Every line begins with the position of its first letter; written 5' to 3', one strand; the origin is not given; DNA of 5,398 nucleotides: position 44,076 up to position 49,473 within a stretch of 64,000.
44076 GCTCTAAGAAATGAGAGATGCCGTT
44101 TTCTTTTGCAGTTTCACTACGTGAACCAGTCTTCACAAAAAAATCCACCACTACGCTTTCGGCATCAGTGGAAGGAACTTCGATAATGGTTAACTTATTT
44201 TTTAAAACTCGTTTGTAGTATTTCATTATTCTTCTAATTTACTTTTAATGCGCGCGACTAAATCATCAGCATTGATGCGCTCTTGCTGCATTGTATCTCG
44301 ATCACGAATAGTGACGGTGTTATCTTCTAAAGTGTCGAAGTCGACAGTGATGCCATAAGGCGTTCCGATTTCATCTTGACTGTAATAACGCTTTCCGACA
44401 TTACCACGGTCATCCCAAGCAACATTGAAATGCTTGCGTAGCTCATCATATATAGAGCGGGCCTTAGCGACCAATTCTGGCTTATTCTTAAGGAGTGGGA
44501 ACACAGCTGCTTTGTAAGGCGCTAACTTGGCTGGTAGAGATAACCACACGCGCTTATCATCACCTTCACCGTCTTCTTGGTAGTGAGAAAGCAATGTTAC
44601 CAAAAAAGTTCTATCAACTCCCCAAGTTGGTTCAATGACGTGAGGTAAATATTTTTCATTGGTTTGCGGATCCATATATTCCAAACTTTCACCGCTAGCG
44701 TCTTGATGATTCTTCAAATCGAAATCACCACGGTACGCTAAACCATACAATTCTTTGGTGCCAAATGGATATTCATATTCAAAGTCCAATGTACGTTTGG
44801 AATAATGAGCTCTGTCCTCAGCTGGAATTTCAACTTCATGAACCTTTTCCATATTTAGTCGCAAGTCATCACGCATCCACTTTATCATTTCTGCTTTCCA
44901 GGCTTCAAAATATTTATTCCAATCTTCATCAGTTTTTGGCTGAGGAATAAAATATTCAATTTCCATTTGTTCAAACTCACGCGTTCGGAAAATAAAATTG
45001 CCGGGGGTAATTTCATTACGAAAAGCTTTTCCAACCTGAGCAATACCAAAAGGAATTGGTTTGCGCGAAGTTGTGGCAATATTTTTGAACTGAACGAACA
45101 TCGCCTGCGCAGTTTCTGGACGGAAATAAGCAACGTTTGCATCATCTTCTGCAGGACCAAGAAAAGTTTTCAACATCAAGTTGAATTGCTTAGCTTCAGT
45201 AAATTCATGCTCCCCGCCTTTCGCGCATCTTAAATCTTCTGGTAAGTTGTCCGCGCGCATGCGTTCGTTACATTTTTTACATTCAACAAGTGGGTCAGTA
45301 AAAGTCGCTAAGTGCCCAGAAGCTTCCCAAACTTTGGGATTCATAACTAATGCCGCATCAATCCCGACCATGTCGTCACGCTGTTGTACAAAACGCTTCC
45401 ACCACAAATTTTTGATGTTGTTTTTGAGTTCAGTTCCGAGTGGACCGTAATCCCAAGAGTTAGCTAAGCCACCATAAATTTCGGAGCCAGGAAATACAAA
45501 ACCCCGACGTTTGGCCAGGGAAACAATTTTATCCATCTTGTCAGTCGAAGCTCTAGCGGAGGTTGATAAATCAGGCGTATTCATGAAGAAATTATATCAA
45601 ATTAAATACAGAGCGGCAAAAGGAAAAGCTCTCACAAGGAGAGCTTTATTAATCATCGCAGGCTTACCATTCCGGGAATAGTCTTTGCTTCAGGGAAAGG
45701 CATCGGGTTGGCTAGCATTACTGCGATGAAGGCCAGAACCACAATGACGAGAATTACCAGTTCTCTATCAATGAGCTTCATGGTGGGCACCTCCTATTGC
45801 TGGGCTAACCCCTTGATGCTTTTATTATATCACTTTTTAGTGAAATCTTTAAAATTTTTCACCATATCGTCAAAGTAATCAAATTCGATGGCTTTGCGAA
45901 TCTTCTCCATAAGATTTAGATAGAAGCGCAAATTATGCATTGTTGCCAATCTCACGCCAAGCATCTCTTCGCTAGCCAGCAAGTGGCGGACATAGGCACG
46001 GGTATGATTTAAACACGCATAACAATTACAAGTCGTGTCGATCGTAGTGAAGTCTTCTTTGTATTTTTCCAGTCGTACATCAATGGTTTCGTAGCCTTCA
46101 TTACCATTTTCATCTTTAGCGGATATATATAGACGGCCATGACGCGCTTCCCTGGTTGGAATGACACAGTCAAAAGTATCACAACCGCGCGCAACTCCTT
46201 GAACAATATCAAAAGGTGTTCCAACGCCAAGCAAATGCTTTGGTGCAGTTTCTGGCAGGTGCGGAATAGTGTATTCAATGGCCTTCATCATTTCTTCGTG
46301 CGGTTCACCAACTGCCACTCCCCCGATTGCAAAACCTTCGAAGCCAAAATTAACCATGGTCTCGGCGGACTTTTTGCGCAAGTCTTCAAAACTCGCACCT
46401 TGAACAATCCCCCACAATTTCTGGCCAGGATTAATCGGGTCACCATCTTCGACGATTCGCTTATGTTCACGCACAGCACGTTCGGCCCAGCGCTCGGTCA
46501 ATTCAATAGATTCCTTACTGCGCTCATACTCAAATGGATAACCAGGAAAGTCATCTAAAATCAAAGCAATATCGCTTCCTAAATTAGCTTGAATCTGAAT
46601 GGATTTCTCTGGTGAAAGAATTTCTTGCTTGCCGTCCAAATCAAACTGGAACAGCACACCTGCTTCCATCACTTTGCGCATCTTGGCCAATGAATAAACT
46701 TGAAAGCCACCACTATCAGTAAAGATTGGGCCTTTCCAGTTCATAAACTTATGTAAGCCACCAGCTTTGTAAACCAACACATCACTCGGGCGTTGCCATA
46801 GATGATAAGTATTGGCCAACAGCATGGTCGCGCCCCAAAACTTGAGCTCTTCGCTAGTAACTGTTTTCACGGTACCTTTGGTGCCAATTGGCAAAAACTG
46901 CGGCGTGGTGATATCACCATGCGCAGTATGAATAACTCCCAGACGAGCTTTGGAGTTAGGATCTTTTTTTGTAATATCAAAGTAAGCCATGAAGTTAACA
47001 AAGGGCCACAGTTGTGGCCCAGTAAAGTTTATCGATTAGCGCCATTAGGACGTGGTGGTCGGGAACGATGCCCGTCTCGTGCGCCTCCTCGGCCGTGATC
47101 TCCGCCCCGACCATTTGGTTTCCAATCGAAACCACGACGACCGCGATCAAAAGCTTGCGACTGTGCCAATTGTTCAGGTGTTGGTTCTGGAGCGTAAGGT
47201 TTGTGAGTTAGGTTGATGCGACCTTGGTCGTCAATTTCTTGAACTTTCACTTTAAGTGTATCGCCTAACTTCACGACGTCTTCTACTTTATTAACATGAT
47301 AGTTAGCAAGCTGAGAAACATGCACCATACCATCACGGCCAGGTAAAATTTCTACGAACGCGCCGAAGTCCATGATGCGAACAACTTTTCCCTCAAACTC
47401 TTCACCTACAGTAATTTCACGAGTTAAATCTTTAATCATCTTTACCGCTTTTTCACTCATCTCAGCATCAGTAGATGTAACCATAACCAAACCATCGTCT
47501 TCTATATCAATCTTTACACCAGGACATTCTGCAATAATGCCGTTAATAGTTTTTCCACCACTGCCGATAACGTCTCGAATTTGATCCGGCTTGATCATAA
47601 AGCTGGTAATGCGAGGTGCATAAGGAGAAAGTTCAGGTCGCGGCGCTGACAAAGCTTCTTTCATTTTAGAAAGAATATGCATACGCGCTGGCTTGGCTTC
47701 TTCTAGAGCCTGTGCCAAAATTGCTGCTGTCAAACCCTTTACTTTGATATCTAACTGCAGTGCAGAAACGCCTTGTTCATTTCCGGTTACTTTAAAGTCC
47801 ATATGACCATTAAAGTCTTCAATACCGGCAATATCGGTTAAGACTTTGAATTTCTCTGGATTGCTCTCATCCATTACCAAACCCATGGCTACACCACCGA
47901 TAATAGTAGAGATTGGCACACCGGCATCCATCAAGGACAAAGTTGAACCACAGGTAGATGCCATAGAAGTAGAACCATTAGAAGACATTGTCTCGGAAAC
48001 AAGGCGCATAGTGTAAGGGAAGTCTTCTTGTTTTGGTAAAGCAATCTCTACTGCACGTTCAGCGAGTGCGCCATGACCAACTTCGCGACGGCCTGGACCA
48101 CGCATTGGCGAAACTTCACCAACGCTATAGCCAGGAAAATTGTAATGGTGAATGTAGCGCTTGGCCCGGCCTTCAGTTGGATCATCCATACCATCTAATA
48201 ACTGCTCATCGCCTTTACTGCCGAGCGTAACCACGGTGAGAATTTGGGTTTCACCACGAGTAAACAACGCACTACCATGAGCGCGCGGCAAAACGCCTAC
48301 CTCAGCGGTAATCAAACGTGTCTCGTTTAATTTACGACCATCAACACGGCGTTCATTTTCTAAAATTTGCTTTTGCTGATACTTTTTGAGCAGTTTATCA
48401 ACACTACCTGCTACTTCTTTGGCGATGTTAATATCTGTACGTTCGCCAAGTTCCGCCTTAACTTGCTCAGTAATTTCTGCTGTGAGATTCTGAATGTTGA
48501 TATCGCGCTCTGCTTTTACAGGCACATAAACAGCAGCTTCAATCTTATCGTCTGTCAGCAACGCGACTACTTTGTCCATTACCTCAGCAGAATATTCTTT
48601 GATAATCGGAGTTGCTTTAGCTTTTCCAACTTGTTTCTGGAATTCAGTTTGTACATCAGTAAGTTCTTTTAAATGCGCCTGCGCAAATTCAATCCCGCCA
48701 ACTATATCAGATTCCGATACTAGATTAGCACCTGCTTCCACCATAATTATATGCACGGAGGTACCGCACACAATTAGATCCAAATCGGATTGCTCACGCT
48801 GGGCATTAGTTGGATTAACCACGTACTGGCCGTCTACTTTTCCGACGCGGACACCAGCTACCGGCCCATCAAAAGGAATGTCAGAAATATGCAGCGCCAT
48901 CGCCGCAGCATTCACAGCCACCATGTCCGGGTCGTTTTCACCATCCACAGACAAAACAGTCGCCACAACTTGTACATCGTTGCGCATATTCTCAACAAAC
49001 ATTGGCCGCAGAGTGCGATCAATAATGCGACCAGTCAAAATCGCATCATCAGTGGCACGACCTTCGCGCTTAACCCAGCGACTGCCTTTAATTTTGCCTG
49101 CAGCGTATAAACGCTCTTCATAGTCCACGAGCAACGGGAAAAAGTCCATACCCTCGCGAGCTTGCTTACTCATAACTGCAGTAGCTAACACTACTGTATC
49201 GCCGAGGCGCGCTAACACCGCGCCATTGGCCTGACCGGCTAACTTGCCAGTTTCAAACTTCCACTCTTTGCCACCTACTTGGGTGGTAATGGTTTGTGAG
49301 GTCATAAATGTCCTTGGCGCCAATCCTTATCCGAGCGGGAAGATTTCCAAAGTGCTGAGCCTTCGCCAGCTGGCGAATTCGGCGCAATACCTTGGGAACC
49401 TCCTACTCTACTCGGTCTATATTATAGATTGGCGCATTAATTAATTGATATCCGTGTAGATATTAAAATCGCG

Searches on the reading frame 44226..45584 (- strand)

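Call 25: search_protein_families(library=pfam, proteins=[window:44226-45584:-], max_evalue=0.0001)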
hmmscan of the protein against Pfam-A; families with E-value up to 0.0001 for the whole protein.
window:44226-45584:- (452 aa): 2 families
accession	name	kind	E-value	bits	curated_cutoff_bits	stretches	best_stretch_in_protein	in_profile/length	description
PF03129.25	HGTP_anticodon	-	4.8e-21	75.2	21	1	358-448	1-93/94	Anticodon binding domain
PF00587.30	tRNA-synt_2b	-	1.3e-07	32.3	29.3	1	151-330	10-175/179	tRNA synthetase class II core domain (G, H, P, S and T)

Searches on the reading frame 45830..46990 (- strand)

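Call 25: search_protein_families(library=pfam, proteins=[window:45830-46990:-], max_evalue=0.0001)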
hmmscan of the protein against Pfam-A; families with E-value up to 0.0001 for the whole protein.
window:45830-46990:- (386 aa): 1 family
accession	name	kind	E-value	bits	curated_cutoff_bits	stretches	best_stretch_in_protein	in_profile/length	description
PF01702.25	TGT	-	4.5e-140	467.2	26.3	1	14-382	2-353/357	Queuine tRNA-ribosyltransferase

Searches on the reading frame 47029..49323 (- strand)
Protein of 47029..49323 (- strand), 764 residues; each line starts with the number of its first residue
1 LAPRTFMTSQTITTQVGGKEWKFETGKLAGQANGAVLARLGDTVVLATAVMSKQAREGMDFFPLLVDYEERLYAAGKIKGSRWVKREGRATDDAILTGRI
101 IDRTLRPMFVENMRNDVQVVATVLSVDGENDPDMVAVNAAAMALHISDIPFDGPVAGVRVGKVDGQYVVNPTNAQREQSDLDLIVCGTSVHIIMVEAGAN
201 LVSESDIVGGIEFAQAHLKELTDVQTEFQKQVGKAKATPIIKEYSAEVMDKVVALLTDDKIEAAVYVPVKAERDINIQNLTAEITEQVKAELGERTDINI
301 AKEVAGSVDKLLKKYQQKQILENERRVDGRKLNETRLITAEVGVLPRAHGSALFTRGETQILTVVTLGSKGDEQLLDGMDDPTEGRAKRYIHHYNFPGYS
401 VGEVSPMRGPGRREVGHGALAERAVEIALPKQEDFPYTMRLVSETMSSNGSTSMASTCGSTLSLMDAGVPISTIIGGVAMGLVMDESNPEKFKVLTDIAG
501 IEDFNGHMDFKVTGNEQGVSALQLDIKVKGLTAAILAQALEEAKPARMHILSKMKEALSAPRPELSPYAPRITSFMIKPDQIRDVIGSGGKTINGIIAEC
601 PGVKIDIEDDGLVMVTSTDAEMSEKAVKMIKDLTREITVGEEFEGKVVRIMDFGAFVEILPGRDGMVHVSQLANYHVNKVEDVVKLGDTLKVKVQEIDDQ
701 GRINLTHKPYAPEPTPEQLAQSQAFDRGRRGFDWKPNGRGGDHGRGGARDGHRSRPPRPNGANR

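Call 25: search_protein_families(library=pfam, proteins=[window:47029-49323:-], max_evalue=0.0001)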
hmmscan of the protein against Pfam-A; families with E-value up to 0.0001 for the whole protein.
window:47029-49323:- (764 aa): 5 families
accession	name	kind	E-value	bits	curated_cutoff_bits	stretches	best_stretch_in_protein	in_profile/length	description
PF01138.27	RNase_PH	-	5.1e-53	179.4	25.5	2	20-150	4-130/130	3' exoribonuclease family, domain 1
PF00575.29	S1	-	2.3e-20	73.2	22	1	638-708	3-74/74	S1 RNA binding domain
PF03725.20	RNase_PH_C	-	2.1e-18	66.4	20.8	1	153-215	1-65/67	3' exoribonuclease family, domain 2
PF00013.35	KH_1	-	1.9e-10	40.8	21.5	1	574-632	3-66/66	KH domain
PF03726.19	PNPase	-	7.5e-07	30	24.6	1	251-331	4-81/81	Polyribonucleotide nucleotidyltransferase, RNA binding domain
